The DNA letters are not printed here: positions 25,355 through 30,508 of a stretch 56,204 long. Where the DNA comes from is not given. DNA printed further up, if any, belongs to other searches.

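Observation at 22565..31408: Stand-alone membrane-complex arm of a type VI secretion system (tssJ-like, tssK, tssL, tssM, tagF) with no contractile machinery nearby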

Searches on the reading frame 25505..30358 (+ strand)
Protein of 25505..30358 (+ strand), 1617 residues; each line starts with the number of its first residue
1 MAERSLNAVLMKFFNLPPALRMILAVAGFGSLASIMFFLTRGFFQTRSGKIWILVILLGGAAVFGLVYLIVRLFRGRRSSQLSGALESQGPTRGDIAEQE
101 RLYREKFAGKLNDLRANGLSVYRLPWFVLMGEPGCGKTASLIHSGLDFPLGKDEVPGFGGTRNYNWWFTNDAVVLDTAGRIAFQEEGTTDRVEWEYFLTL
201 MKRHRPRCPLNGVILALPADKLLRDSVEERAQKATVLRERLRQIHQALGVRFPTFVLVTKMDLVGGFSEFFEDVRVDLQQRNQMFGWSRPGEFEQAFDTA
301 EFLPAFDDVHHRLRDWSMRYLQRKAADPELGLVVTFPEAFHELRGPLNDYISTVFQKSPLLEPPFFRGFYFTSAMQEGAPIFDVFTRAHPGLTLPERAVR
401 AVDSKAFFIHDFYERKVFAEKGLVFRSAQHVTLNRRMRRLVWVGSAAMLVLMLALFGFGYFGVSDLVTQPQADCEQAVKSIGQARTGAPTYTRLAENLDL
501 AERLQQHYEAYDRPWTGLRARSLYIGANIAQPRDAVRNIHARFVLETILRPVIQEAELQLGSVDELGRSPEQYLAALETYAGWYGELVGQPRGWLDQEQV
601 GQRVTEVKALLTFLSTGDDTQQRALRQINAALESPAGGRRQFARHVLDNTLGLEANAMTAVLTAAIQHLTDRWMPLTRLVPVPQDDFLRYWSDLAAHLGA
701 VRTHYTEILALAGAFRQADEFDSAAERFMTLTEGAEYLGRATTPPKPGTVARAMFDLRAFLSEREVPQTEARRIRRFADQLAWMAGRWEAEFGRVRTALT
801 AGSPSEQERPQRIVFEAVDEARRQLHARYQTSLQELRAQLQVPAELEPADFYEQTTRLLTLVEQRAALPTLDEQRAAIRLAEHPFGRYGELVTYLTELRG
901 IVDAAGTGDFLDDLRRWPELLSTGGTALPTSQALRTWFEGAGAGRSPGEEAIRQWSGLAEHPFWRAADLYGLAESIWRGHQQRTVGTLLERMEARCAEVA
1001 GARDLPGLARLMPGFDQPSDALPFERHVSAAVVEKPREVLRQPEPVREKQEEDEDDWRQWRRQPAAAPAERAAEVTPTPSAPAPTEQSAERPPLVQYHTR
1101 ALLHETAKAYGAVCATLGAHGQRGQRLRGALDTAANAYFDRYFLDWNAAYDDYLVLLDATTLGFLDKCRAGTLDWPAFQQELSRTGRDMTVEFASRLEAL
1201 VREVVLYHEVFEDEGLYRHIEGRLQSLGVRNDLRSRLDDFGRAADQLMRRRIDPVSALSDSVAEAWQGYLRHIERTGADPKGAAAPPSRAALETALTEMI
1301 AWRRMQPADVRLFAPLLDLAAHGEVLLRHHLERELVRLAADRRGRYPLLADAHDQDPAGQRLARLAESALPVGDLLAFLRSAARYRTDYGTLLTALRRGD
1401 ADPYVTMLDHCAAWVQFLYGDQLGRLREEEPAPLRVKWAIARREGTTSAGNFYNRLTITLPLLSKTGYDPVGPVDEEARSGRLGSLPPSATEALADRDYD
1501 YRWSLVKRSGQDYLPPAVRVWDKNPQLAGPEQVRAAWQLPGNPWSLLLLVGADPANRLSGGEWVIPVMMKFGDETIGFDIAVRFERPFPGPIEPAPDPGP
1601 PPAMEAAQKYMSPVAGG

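Call 3: search_protein_families(library=pfam, proteins=[window:25505-30358:+], max_evalue=0.01)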
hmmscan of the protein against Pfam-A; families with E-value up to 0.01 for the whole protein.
window:25505-30358:+ (1617 aa): 1 family
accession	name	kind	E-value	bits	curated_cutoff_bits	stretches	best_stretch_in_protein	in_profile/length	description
PF14331.11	IcmF-related_N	-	3.3e-65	220.4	25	1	189-444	3-258/259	IcmF-related N-terminal domain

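Call 4: search_protein_families(library=ncbifam, proteins=[window:25505-30358:+], max_evalue=0.01)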
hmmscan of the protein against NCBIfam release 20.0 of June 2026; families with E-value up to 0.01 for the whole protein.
window:25505-30358:+ (1617 aa): 2 families
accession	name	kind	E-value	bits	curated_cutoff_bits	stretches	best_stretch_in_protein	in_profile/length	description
TIGR03348.1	VI_IcmF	equivalog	1.1e-104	351.5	388.15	1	50-580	30-567/1168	type VI secretion system membrane subunit TssM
NF038226.1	IcmF_IVB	equivalog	1.4e-09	36.5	1000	1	200-462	90-340/973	type IVB secretion system protein IcmF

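Call 52: search_solved_structures(query=A3, max_evalue=1)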
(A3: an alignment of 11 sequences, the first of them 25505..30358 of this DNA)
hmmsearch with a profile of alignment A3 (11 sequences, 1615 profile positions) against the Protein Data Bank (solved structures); distinct sequences matched with E-value up to 1: 0.

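Call 93: search_protein_families(library=pfam, alignment_id=A3, max_evalue=5)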
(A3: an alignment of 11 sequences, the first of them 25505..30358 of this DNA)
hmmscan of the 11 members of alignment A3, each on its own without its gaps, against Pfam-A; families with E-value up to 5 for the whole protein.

A. member 1, window:25505-30358:+ (1617 aa): 5 families
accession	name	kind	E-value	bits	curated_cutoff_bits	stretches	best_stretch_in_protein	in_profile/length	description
PF14331.11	IcmF-related_N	-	3.3e-65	220.4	25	1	189-444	3-258/259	IcmF-related N-terminal domain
PF04932.20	Wzy_C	-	0.012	15.9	31.7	1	29-82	22-72/149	O-Antigen ligase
PF07264.17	EI24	-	0.15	12.6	32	0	427-466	4-43/199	Sulfate transporter CysZ/Etoposide-induced protein 2.4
PF23906.1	DUF7248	-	0.26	11.8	27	1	436-469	8-41/58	Family of unknown function (DUF7248)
PF01814.28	Hemerythrin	-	3.6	8.5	25.3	1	1190-1275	32-118/127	Hemerythrin HHE cation binding domain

B. families by the number of members that match (of 11 scanned): 22 families
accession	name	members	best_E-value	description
PF14331.11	IcmF-related_N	11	2.3e-66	IcmF-related N-terminal domain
PF04932.20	Wzy_C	8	0.012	O-Antigen ligase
PF13567.11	DUF4131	6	0.0069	Domain of unknown function (DUF4131)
PF23906.1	DUF7248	2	0.058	Family of unknown function (DUF7248)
PF05425.18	CopD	2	0.18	Copper resistance protein D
PF15179.11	Myc_target_1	1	0.0066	Myc target protein 1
PF22745.1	Nlig-Ia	1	0.021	DNA ligase-like, N-terminal NAD+-binding domain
PF14561.12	TPR_20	1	0.022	Tetratricopeptide repeat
PF13624.11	SurA_N_3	1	0.068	SurA-like N-terminal domain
PF02263.25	GBP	1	0.094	Guanylate-binding protein, N-terminal domain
PF20154.4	LNT_N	1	0.11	Apolipoprotein N-acyltransferase N-terminal domain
PF10373.15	EST1_DNA_bind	1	0.13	Est1 DNA/RNA binding domain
PF07264.17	EI24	1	0.15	Sulfate transporter CysZ/Etoposide-induced protein 2.4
PF10236.15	DAP3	1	0.17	Mitochondrial ribosomal death-associated protein 3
PF10040.14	CRISPR_Cas6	1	0.17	CRISPR-associated endoribonuclease Cas6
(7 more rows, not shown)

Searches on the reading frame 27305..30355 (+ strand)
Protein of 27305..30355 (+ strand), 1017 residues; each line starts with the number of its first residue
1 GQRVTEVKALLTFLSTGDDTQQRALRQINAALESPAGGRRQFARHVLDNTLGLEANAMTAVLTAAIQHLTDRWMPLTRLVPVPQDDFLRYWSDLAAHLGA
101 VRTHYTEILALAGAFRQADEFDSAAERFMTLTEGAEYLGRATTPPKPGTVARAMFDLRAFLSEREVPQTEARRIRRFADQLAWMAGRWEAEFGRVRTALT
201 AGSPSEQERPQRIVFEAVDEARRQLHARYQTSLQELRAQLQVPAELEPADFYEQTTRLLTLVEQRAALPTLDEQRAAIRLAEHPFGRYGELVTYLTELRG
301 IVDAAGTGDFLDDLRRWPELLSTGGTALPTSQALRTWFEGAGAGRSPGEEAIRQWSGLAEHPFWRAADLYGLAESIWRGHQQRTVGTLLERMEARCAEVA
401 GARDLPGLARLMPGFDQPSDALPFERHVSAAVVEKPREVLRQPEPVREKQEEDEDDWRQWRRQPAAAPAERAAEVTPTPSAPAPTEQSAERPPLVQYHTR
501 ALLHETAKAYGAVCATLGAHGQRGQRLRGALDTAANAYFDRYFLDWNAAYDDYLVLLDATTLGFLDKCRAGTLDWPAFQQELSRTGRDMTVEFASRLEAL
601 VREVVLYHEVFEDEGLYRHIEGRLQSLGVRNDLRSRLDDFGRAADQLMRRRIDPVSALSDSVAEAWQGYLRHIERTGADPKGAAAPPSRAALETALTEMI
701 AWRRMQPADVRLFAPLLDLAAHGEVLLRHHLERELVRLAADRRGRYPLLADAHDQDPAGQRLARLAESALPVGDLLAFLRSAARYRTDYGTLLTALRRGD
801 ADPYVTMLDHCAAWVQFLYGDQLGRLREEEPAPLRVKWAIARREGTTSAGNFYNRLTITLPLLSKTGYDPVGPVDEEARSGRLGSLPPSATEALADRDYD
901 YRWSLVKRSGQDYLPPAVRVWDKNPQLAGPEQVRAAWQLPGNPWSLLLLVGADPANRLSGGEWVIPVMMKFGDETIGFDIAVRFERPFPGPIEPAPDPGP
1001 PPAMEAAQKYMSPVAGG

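Call 55: search_solved_structures(query=window:27305-30355:+, max_evalue=10)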
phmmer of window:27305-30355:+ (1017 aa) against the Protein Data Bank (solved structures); distinct sequences matched with E-value up to 10: 0.
